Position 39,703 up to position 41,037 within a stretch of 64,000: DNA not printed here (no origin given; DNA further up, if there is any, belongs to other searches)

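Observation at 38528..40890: Tandem phosphoesterase paralogs: one with most metal ligands intact, one with metal ligands substituted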

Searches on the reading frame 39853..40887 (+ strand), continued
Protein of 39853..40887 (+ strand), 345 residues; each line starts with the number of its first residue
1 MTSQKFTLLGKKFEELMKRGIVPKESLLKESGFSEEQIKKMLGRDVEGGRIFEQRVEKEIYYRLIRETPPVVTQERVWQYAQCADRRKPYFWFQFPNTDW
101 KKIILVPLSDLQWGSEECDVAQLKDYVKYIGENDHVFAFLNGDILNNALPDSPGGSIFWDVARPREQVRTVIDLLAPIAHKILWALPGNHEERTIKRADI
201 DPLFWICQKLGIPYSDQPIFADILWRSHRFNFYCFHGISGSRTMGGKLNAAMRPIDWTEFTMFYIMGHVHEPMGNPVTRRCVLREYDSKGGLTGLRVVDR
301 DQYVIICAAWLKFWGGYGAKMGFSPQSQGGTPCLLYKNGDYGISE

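Call 43: search_dna_similar(query=window:39853-40887:+, collection=phages, mode=protein, max_evalue=0.001, max_rows=25)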
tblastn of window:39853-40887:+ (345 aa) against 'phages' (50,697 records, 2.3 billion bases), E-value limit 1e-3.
Records with a match: 28; places in all: 28; records where one place covers at least 80% of the query: 2.
Best place of each record, by identity: <60% 28.
By first word of the organism name: Bacillus 11; Geobacillus 5; Caudoviricetes 3; Marinitoga 3; Brevibacillus 3; Moorella 1; Eggerthella 1; Microcystis 1.
By host as written in the record: Geobacillus thermodenitrificans 5; Bacillus megaterium Km 4; Bacillus megaterium Km Sp- 4; Brevibacillus laterosporus 3; Methanobacteriales 2; Methanofastidiosa 1; Bacillus australimaris sKR4M-27 1; - 1; and 7 more.
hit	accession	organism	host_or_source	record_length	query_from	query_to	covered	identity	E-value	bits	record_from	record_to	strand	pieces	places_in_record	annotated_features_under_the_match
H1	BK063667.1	Caudoviricetes sp. vir520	Methanofastidiosa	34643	11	340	96%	28.3%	2e-38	150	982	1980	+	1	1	DNA repair exonuclease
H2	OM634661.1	Bacillus phage vB_BauM_KLEB27-3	Bacillus australimaris sKR4M-27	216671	35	335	87%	26.2%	3e-22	103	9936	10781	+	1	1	hypothetical protein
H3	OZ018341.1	Marinitoga phage MPV1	-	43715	98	343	71%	26.1%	4e-17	88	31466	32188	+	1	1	Metallophosphoesterase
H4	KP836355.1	Marinitoga camini virus 1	Marinitoga camini 1197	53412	103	338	68%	26.4%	8e-17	87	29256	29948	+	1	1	hypothetical protein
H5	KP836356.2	Marinitoga camini virus 2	Marinitoga camini 1155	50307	103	338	68%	26.4%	1e-16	87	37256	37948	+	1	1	DNA repair exonuclease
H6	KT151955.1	Brevibacillus phage Jenst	Brevibacillus laterosporus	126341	90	323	68%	26.6%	3e-13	77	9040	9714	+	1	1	putative metal-dependent hydrolase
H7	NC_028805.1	Brevibacillus phage Jenst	Brevibacillus laterosporus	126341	90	323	68%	26.6%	3e-13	77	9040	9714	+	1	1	DNA repair exonuclease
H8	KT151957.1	Brevibacillus phage SecTim467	Brevibacillus laterosporus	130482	90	323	68%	26.6%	3e-13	77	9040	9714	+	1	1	putative metal-dependent hydrolase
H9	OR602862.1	Moorella phage MTATph1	Moorella thermoacetica DSM 103132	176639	105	337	68%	26.1%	2e-15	83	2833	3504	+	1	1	DNA repair exonuclease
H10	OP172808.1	Eggerthella phage EL753P1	Eggerthella lenta DA753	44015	91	325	68%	25.7%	9e-9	63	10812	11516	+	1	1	hypothetical protein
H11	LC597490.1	Bacillus phage vB_BceM_WH1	Bacillus cereus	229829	103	331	66%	25.4%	2e-19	96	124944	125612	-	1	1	hypothetical protein_gp114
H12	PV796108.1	Bacillus phage Edson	Bacillus cereus BC102p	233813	103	331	66%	25.1%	3e-20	98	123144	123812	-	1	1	hypothetical protein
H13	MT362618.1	Microcystis phage MaeS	Microcystis aeruginosa FACHB-942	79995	86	323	69%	24.0%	1e-12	75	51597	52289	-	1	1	hypothetical protein (x2)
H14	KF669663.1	Bacillus phage Staley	Bacillus megaterium Km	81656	105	323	63%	24.8%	5e-13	76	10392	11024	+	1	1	metal-dependent hydrolase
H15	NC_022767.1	Bacillus phage Staley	Bacillus megaterium Km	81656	105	323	63%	24.8%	5e-13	76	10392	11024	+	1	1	DNA repair exonuclease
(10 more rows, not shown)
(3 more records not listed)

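Call 45: get_annotated_region(hit=H1, flank=6000)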
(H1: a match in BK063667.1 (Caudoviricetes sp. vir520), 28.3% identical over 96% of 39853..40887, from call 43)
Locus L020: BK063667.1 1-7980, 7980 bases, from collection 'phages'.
description: TPA_asm: Caudoviricetes sp. vir520 genomic sequence.
organism: Caudoviricetes sp. vir520 (NCBI taxid 3068360)
taxonomy: Viruses; Duplodnaviria; Heunggongvirae; Uroviricota; Caudoviricetes
host: Methanofastidiosa; source: mangrove sediment; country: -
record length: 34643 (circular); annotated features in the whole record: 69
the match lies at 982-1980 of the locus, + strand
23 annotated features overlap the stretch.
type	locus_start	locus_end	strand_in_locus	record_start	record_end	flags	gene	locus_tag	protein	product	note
CDS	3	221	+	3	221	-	-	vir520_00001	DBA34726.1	hypothetical protein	-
CDS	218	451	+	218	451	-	-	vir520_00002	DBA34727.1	hypothetical protein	-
CDS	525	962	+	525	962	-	-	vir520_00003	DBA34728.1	hypothetical protein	-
CDS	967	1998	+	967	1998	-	-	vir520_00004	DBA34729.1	DNA repair exonuclease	phrog_7339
CDS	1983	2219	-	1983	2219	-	-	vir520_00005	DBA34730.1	hypothetical protein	-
CDS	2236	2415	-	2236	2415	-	-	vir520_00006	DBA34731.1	hypothetical protein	-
CDS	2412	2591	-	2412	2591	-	-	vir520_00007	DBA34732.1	hypothetical protein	-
CDS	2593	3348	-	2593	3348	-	-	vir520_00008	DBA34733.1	radical SAM domain protein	phrog_9298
CDS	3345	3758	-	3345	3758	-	-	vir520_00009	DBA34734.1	Holliday junction resolvase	phrog_6591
CDS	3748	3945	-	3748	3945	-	-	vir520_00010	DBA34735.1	hypothetical protein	-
CDS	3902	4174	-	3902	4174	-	-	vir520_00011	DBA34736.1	hypothetical protein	-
CDS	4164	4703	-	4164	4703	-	-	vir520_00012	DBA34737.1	DNA methyltransferase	phrog_363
CDS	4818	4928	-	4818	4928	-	-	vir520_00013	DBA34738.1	hypothetical protein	-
CDS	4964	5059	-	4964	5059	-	-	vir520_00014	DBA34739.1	hypothetical protein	-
CDS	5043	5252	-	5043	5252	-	-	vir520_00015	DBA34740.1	hypothetical protein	-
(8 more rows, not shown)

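Call 46: get_annotated_region(hit=H2, flank=5000)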
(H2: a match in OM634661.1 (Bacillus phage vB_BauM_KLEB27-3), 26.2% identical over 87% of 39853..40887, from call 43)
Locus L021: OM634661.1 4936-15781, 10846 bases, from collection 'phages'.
description: Bacillus phage vB_BauM_KLEB27-3, complete genome.
organism: Bacillus phage vB_BauM_KLEB27-3 (NCBI taxid 2927635)
taxonomy: Viruses; Duplodnaviria; Heunggongvirae; Uroviricota; Caudoviricetes
host: Bacillus australimaris sKR4M-27; source: water samples from gypsum karst lake Kirkilai; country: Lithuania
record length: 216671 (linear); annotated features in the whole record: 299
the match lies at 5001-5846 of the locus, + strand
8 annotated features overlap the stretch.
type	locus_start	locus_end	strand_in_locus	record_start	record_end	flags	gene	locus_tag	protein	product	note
CDS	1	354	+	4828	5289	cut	-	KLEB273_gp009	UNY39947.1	hypothetical protein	-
CDS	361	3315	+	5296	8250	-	-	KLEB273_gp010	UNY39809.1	terminase large subunit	-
CDS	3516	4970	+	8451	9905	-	-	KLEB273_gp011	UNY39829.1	hypothetical protein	-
CDS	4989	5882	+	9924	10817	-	-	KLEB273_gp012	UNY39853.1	hypothetical protein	-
CDS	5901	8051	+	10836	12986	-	-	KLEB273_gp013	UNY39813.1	portal protein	-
CDS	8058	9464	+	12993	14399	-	-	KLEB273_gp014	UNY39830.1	prohead protease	-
CDS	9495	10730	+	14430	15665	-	-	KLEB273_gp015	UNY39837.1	putative capsid protein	-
CDS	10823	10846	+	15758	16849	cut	-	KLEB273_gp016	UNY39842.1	major capsid protein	-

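Call 47: get_annotated_region(hit=H3, flank=5000)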
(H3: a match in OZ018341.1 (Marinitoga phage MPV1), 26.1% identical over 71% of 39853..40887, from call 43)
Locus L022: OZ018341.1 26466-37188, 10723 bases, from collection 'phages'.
description: Marinitoga phage MPV1 genome assembly, complete genome: monopartite.
organism: Marinitoga phage MPV1 (NCBI taxid 3108924)
taxonomy: Viruses; Duplodnaviria; Heunggongvirae; Uroviricota; Caudoviricetes
host: -; source: -; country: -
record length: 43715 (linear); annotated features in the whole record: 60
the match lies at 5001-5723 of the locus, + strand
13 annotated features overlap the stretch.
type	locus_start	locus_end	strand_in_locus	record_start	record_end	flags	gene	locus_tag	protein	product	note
CDS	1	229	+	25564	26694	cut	-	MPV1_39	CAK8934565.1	Tail protein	Homologous to phrog_38142 and phrog_5939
CDS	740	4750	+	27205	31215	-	-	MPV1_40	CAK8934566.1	Tail fiber protein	-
CDS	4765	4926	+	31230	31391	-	-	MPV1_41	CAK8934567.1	Hypothetical protein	-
CDS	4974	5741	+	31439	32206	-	-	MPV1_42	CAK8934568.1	Metallophosphoesterase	-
CDS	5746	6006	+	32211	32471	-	-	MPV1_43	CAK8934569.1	Holin-like protein, hemolysin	Homologous to phrog_1193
CDS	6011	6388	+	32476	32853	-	-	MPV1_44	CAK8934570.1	Lytic transglycosylase, putative endolysin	-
CDS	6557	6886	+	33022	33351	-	-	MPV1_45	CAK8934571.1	Holin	-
CDS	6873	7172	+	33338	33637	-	-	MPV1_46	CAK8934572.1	Hypothetical protein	-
CDS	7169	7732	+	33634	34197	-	-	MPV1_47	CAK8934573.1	Cysteine peptidase, putative endolysin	-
CDS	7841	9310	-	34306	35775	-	-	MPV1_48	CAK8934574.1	Integrase, site-specific serine recombinase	-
CDS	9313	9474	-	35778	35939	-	-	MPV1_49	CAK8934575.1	Hypothetical protein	-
CDS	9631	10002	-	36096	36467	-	-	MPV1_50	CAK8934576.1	Putative anti-sigma factor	-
CDS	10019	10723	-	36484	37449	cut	-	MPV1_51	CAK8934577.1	Histidine kinase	-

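Call 51: find_encoding_contigs(protein=P0055, flank=7000, max_places=1)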
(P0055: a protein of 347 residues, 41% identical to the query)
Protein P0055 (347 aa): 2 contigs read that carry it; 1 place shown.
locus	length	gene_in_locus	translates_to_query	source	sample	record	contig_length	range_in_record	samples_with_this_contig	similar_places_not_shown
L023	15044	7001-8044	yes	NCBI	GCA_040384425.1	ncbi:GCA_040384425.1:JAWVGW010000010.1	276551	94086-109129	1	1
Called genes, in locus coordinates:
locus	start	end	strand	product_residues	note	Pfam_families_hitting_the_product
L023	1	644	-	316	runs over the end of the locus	PF20529:DUF6744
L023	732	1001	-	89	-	-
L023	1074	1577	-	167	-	-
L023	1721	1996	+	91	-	-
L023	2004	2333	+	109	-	-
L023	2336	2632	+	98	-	-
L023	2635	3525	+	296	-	-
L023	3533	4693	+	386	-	-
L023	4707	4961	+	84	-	-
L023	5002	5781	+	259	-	-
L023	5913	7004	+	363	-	-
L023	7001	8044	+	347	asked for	-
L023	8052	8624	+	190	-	-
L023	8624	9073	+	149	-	-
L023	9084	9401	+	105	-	-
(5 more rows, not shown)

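Call 52: find_encoding_contigs(protein=P0091, flank=7000, max_places=1)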
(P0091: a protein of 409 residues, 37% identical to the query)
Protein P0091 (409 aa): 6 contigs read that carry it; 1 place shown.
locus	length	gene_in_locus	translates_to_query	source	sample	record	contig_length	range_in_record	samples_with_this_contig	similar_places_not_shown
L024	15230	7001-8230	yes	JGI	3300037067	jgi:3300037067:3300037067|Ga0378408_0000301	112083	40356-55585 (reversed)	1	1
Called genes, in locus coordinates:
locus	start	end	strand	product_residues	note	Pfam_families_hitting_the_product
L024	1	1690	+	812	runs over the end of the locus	PF02867:Ribonuc_red_lgC, PF12637:TSCPD (faint)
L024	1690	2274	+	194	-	PF04275:P-mevalo_kinase, PF21448:DNMK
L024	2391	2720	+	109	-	-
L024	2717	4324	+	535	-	-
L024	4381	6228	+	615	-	PF07230:Portal_T4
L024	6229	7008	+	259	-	PF01555:N6_N4_Mtase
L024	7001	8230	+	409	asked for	-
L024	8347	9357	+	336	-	PF06067:DUF932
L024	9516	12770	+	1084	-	PF20223:DUF6582, PF03420:Peptidase_S77, PF07068:Gp23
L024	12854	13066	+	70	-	-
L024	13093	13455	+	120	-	-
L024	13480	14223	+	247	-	-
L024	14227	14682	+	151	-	-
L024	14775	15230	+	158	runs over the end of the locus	-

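Call 53: find_encoding_contigs(protein=P0054, flank=7000, max_places=1)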
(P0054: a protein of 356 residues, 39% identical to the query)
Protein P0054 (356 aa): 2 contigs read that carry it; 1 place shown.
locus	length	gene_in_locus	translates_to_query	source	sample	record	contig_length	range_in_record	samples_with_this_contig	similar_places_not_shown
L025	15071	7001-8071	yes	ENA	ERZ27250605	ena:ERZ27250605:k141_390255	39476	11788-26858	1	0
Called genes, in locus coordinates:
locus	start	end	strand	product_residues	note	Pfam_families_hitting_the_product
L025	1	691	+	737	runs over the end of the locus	PF13491:FtsK_4TM (weak), PF17854:FtsK_alpha, PF01580:FtsK_SpoIIIE, PF09397:FtsK_gamma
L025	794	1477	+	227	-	PF12844:HTH_19, PF13413:HTH_25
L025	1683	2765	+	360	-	PF00154:RecA_N, PF08423:Rad51 (weak), PF01637:ATPase_2 (weak), PF21096:RecA_C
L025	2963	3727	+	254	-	PF13462:Thioredoxin_4, PF01323:DSBA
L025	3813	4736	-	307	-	PF02899:Phage_int_SAM_1, PF13102:Phage_int_SAM_5 (weak), PF13495:Phage_int_SAM_4, PF00589:Phage_integrase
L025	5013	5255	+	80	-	-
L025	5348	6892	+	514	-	-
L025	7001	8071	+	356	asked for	PF00149:Metallophos (weak)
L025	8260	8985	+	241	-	PF20772:TACO1_YebC_N, PF01709:Transcrip_reg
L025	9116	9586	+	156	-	PF02075:RuvC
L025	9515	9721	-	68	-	-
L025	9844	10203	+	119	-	-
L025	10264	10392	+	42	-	-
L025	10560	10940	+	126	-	PF14213:DUF4325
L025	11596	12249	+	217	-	-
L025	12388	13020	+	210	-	PF01569:PAP2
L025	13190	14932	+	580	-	PF14716:HHH_8, PF14520:HHH_5 (weak), PF14791:DNA_pol_B_thumb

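Call 54: find_encoding_contigs(protein=P0106, flank=7000, max_places=1)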
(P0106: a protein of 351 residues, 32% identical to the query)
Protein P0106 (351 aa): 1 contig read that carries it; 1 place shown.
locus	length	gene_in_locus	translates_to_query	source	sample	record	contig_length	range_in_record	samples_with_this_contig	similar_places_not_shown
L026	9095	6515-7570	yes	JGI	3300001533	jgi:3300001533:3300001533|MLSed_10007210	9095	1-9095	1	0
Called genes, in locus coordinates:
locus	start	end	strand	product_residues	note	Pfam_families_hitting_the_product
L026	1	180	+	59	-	?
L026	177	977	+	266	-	PF01555:N6_N4_Mtase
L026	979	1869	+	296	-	-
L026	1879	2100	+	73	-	-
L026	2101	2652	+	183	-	PF25185:Tad3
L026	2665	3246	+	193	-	PF25185:Tad3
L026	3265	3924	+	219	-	-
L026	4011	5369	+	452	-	PF00772:DnaB (faint), PF13481:AAA_25, PF03796:DnaB_C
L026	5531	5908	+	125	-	-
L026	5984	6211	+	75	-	PF07282:Cas12f1-like_TNB (weak)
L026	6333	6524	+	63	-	-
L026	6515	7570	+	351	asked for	-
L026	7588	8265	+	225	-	PF00574:CLP_protease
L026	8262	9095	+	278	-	?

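Call 56: search_protein_representatives(alignment_id=A1)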
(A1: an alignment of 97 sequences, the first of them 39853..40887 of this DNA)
Query: 97 sequences, 345 profile positions. Proteins with E-value up to 0.001 (for the whole library): 5304; up to 1e-10: 3028; up to 1e-30: 707. The best 150 are listed.
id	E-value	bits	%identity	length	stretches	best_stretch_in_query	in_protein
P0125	8.5e-183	623.5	-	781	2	8-342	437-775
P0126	8.1e-151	518.4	-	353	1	1-345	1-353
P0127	1.3e-126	438.8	-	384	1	7-344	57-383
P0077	2.7e-123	427.8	-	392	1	5-342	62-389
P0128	6.7e-118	410.1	-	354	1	5-344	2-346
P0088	7.0e-117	406.8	-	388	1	4-343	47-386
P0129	8.0e-117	406.6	-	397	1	7-340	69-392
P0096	4.0e-116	404.3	-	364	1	5-344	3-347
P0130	1.8e-114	398.9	-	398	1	6-343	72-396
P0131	1.0e-110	386.5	-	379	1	7-344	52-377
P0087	5.0e-110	384.2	-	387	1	9-344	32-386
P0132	2.1e-108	378.9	-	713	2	192-344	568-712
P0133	2.1e-108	378.9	-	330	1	8-344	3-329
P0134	4.1e-107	374.6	-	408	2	6-342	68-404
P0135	1.9e-106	372.5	-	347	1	4-344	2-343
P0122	1.9e-74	267.2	-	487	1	4-343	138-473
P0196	3.3e-53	197.4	-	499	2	99-217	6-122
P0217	7.3e-49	183.1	-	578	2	98-260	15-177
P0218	2.0e-48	181.7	-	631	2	84-260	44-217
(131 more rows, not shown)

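Call 60: find_encoding_contigs(protein=P0125, flank=5000, max_places=3)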
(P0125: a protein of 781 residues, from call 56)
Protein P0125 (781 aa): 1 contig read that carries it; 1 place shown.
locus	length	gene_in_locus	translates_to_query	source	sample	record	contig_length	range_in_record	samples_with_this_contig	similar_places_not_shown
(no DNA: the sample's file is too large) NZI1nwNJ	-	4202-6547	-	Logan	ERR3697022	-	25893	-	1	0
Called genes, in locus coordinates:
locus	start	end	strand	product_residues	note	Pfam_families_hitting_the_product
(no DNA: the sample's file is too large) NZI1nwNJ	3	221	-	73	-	?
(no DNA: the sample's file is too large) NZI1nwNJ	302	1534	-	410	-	-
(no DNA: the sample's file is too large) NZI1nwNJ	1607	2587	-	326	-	PF02618:YceG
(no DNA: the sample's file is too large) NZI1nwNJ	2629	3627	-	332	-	PF00483:NTP_transferase, PF22640:ManC_GMP_beta-helix (weak)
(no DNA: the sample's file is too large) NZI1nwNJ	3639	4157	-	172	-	PF14378:PAP2_3 (weak), PF01569:PAP2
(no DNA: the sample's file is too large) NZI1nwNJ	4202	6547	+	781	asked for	-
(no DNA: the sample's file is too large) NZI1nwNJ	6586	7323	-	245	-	PF00730:HhH-GPD, PF00633:HHH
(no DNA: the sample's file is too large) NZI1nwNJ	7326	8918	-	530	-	PF01676:Metalloenzyme, PF06415:iPGM_N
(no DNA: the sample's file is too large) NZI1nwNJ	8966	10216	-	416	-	PF03952:Enolase_N, PF00113:Enolase_C, PF13378:MR_MLE_C, PF07476:MAAL_C (weak)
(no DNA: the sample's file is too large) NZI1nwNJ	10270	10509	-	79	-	PF18898:DUF5654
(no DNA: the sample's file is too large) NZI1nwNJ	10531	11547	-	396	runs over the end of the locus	PF00162:PGK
